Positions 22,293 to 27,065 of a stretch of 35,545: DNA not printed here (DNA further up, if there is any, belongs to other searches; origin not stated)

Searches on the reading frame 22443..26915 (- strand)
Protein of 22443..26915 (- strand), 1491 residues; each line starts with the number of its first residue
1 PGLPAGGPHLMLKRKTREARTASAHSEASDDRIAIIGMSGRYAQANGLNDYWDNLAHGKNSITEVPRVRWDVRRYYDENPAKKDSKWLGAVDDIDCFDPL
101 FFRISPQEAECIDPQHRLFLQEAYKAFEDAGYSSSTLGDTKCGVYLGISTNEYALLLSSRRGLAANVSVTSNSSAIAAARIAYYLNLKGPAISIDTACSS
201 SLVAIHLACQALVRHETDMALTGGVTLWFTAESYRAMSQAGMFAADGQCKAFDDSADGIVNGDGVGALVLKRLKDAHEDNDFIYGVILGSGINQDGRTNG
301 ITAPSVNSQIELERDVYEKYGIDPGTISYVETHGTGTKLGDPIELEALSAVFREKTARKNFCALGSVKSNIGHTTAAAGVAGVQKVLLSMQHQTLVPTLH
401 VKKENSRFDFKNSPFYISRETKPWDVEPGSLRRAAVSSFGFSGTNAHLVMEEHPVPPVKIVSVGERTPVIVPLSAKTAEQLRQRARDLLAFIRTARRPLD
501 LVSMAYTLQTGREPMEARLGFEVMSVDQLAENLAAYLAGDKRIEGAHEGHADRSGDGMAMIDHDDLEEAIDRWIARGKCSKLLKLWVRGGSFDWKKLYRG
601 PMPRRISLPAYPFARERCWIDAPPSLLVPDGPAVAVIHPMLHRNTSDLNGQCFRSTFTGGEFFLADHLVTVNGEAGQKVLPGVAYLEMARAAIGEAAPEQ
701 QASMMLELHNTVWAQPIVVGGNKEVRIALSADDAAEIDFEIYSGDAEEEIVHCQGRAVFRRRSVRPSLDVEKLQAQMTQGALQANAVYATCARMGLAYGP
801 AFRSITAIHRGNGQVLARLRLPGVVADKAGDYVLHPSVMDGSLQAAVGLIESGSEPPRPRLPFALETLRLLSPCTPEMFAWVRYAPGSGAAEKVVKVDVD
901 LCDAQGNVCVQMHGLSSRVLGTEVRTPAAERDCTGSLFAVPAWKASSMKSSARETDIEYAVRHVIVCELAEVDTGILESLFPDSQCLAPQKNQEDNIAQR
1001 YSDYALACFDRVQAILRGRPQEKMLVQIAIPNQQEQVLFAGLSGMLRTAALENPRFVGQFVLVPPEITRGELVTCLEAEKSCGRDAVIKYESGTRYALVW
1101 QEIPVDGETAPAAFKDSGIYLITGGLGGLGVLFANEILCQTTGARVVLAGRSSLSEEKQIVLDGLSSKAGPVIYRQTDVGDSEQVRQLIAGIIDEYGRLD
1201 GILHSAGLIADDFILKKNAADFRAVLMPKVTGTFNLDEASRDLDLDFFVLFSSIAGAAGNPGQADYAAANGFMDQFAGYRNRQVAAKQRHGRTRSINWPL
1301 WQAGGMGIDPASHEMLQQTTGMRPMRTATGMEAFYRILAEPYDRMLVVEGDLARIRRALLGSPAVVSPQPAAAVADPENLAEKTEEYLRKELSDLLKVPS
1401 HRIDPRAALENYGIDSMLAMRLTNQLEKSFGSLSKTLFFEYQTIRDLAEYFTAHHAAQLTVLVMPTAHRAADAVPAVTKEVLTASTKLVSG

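Call 22: search_protein_families(library=pfam, proteins=[window:22443-26915:-], max_evalue=0.00001)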
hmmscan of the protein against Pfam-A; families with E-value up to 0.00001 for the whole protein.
window:22443-26915:- (1491 aa): 12 families
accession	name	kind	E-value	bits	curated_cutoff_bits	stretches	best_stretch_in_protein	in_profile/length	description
PF00109.32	ketoacyl-synt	-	3e-86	289.6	20.8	1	31-276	2-252/252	Beta-ketoacyl synthase, N-terminal domain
PF08659.16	KR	-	7e-48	163.4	22.6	1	1118-1302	1-179/180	KR domain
PF02801.28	Ketoacyl-synt_C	-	6.1e-43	146.1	20.8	1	284-401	1-118/119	Beta-ketoacyl synthase, C-terminal domain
PF14765.12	PS-DH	-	6.4e-31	107.6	23.7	1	769-923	5-162/166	Polyketide synthase dehydratase N-terminal domain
PF21089.3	PKS_DH_N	-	7.5e-25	87.3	27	1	638-743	1-102/103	Polyketide synthase dehydratase domain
PF22336.2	RhiE-like_linker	-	3.5e-17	62.6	27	1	473-540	2-67/67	RhiE-like, KS-MAT linker domain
PF00106.31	adh_short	-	8.7e-16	58.4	26.6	1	1120-1282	3-165/195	short chain dehydrogenase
PF00550.31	PP-binding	-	1.1e-15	58.1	20.8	1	1386-1450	1-66/67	Phosphopantetheine attachment site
PF16197.11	KAsynt_C_assoc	-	1e-11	45.6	33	1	406-516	3-105/111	Ketoacyl-synthetase C-terminal extension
PF22621.2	CurL-like_PKS_C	-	2e-10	40.9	27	1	470-533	2-64/64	CurL-like, PKS C-terminal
PF13561.12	adh_short_C2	-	7.5e-10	39.2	27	1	1139-1277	16-154/236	Enoyl-(Acyl carrier protein) reductase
PF23297.2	ACP_SdgA_C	-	5.3e-06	26.9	27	0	1382-1433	9-60/95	Highly reducing polyketide synthase sdgA, C-terminal ACP domain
